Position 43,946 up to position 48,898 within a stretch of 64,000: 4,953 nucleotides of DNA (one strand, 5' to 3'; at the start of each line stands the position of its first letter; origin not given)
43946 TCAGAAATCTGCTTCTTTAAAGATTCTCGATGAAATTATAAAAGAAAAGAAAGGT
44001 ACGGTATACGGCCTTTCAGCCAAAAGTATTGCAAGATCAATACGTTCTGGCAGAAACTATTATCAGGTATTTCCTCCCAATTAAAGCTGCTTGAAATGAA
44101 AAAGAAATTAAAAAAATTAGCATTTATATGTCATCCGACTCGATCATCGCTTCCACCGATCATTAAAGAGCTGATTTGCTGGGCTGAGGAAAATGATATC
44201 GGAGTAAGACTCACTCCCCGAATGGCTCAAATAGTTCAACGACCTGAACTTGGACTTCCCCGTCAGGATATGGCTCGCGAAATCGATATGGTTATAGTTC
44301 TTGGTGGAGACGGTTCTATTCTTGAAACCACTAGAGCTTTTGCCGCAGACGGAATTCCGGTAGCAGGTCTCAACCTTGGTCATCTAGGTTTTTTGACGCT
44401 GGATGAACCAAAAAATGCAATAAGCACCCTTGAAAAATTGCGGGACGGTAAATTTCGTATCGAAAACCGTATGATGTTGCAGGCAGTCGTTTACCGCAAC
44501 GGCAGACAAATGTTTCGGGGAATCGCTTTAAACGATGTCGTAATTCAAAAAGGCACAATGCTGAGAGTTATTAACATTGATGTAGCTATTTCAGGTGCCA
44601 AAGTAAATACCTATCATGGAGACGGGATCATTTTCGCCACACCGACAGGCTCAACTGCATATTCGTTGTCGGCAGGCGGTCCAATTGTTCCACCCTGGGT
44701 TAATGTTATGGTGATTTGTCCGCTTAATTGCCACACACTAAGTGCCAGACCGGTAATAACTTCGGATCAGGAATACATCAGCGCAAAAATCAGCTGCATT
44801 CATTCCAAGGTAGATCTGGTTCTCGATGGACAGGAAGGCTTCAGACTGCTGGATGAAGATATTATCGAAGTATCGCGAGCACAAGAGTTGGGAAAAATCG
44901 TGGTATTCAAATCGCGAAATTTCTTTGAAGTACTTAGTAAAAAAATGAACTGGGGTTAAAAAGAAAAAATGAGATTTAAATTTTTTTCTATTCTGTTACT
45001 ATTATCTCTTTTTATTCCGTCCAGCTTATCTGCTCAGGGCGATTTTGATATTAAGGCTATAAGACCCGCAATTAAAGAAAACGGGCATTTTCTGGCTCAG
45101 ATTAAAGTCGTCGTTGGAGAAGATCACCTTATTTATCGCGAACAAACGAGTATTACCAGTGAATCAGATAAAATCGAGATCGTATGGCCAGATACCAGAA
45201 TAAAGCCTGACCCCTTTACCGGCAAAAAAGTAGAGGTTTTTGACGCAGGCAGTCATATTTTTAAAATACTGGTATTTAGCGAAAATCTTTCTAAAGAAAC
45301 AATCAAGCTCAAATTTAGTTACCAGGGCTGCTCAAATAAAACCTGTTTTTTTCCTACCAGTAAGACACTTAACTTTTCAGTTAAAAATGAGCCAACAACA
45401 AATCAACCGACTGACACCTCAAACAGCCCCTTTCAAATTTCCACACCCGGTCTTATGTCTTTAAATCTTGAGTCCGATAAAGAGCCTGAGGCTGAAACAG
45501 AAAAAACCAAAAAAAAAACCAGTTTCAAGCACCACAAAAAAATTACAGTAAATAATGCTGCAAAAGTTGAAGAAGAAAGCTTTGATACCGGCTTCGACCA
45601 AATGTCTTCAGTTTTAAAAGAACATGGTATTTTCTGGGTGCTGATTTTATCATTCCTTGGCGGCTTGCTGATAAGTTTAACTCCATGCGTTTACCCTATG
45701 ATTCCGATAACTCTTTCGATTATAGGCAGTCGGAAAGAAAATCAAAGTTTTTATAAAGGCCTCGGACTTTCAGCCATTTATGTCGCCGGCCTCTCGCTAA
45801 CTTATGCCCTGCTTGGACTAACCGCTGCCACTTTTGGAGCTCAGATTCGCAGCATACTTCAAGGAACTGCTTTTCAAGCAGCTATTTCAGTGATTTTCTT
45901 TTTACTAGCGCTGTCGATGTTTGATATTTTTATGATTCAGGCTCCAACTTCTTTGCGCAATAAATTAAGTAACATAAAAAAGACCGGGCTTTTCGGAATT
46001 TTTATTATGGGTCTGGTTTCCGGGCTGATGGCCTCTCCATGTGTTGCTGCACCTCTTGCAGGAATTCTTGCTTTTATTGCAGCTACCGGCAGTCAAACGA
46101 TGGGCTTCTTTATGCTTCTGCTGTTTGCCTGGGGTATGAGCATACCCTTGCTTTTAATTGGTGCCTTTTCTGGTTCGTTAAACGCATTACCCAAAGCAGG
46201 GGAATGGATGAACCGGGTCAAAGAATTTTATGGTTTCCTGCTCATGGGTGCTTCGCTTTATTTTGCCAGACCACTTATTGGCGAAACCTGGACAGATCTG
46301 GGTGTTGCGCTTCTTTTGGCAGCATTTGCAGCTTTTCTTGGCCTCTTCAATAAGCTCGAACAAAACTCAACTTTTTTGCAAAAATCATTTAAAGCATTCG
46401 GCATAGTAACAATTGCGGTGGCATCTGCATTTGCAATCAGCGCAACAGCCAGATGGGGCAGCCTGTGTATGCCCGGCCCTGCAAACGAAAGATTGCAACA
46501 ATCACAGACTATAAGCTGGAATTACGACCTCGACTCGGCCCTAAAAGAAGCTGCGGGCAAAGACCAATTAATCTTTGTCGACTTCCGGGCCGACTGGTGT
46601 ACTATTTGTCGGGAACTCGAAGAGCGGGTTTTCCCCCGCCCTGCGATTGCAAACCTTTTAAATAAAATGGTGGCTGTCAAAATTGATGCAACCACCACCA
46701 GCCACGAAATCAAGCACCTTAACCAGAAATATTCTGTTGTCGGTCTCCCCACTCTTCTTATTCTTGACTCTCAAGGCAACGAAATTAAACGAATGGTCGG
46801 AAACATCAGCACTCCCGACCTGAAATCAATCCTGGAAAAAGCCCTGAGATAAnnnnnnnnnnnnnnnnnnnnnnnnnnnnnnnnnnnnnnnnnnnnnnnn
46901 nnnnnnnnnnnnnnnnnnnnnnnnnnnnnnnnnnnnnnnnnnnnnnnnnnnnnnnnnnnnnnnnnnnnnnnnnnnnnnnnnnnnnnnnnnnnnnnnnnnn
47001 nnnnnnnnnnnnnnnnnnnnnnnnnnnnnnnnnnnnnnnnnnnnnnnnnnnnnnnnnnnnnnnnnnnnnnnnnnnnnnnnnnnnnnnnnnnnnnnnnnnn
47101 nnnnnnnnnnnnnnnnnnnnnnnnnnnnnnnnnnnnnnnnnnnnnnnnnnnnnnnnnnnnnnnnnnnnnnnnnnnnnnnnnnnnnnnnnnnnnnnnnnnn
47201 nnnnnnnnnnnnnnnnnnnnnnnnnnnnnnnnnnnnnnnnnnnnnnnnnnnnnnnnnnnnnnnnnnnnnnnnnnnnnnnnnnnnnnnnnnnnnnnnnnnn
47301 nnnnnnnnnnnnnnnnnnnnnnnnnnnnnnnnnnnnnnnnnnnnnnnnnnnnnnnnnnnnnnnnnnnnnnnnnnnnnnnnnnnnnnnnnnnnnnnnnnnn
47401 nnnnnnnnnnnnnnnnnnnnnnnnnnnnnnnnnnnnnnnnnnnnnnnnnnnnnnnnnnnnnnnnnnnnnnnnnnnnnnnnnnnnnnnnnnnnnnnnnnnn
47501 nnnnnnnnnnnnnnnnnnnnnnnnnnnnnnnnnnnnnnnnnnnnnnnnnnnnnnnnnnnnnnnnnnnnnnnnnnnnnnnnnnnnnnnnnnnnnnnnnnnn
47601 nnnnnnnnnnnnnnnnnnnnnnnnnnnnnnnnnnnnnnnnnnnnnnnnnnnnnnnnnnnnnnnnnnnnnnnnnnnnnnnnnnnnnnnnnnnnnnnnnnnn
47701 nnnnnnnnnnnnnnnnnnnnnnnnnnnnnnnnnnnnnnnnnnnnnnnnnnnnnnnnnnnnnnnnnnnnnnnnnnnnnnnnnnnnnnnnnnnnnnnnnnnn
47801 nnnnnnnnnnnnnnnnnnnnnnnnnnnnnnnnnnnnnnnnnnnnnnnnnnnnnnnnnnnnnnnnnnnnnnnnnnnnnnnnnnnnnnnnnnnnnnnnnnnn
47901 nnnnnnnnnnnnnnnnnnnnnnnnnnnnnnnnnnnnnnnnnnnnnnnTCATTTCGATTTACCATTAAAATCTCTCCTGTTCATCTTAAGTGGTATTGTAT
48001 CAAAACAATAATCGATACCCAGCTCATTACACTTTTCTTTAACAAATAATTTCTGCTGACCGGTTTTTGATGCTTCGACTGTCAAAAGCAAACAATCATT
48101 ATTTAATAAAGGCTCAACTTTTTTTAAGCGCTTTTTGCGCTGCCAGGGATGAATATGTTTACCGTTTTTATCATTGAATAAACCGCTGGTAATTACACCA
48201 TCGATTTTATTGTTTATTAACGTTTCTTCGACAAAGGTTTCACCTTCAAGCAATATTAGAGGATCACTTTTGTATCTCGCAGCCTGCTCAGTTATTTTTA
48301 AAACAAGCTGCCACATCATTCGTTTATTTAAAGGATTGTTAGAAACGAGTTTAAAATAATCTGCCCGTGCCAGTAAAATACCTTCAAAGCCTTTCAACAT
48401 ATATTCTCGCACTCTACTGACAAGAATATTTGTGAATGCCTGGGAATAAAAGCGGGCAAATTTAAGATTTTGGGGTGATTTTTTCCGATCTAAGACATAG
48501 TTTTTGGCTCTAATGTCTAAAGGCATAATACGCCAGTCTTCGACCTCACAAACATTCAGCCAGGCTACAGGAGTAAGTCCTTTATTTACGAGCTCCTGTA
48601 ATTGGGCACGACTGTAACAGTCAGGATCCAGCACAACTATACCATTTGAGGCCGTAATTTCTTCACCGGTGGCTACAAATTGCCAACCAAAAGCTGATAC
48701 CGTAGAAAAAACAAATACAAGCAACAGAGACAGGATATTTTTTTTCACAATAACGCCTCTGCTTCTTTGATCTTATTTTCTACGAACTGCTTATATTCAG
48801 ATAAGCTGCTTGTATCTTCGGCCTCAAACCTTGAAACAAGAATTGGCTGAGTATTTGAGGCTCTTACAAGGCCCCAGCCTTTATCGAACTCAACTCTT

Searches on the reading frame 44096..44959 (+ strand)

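Call 23: search_protein_families(library=pfam, proteins=[window:44096-44959:+], max_evalue=0.0001)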
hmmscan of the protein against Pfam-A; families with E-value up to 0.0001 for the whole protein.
window:44096-44959:+ (287 aa): 2 families
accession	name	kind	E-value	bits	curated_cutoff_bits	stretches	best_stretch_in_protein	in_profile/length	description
PF20143.4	NAD_kinase_C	-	8.5e-28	97.1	23.7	1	145-267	1-122/126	ATP-NAD kinase C-terminal domain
PF01513.26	NAD_kinase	-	7.7e-17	62.3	25.5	1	11-119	4-129/130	ATP-NAD kinase N-terminal domain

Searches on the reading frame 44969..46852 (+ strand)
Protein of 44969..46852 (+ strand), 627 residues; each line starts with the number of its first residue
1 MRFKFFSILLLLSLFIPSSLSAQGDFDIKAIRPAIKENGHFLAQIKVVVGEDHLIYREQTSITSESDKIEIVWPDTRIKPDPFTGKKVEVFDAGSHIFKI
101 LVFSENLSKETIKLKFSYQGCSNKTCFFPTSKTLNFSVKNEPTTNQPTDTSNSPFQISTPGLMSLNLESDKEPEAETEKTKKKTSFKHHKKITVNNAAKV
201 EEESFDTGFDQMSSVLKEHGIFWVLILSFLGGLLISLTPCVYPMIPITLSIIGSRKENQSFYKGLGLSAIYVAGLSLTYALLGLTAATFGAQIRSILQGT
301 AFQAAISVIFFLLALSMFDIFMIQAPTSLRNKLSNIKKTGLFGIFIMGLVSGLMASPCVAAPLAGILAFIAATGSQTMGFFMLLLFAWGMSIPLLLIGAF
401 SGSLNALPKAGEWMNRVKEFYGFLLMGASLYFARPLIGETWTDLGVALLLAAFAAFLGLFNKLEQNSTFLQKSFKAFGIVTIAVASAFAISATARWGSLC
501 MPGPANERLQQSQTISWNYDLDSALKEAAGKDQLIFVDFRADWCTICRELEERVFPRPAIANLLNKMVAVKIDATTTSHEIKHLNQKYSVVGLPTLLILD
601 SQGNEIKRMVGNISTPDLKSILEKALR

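Call 23: search_protein_families(library=pfam, proteins=[window:44969-46852:+], max_evalue=0.0001)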
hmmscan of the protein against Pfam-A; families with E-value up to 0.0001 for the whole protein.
window:44969-46852:+ (627 aa): 7 families
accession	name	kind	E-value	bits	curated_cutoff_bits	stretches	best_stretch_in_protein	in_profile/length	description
PF02683.22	DsbD_TM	-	3e-62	210.2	27.1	1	223-436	2-218/219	Cytochrome C biogenesis protein transmembrane domain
PF13386.12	DsbD_2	-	9.3e-12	45.7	24.9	1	229-416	3-187/199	Cytochrome C biogenesis protein transmembrane region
PF13899.12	Thioredoxin_7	-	1.5e-11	44.6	27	1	517-600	2-82/83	Thioredoxin-like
PF11412.14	DsbD_N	-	8.2e-11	42.4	25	1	32-135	12-116/119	Thiol:disulfide interchange protein DsbD, N-terminal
PF00085.26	Thioredoxin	-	6.6e-10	39.4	23.5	1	531-623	17-102/103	Thioredoxin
PF13098.12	Thioredoxin_2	-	5.9e-09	36.7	27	1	529-621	2-103/104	Thioredoxin-like domain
PF03190.21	Thioredox_DsbH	-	4.1e-07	30.5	27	1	511-575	16-81/163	Protein of unknown function, DUF255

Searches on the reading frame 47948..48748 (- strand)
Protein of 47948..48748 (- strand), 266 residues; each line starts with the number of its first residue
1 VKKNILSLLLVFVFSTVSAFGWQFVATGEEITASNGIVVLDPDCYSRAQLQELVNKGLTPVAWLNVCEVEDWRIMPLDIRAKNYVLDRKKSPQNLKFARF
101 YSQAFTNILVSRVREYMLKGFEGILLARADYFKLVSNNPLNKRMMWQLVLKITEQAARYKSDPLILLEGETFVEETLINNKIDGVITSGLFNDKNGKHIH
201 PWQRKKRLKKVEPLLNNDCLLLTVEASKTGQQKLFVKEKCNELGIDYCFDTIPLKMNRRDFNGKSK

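Call 23: search_protein_families(library=pfam, proteins=[window:47948-48748:-], max_evalue=0.0001)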
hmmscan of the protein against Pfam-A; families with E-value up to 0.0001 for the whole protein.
window:47948-48748:- (266 aa): 1 family
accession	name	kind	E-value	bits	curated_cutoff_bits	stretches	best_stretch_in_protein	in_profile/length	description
PF03537.19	Glyco_hydro_114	-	2.8e-07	30.4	27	1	22-158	2-145/231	Glycoside-hydrolase family GH114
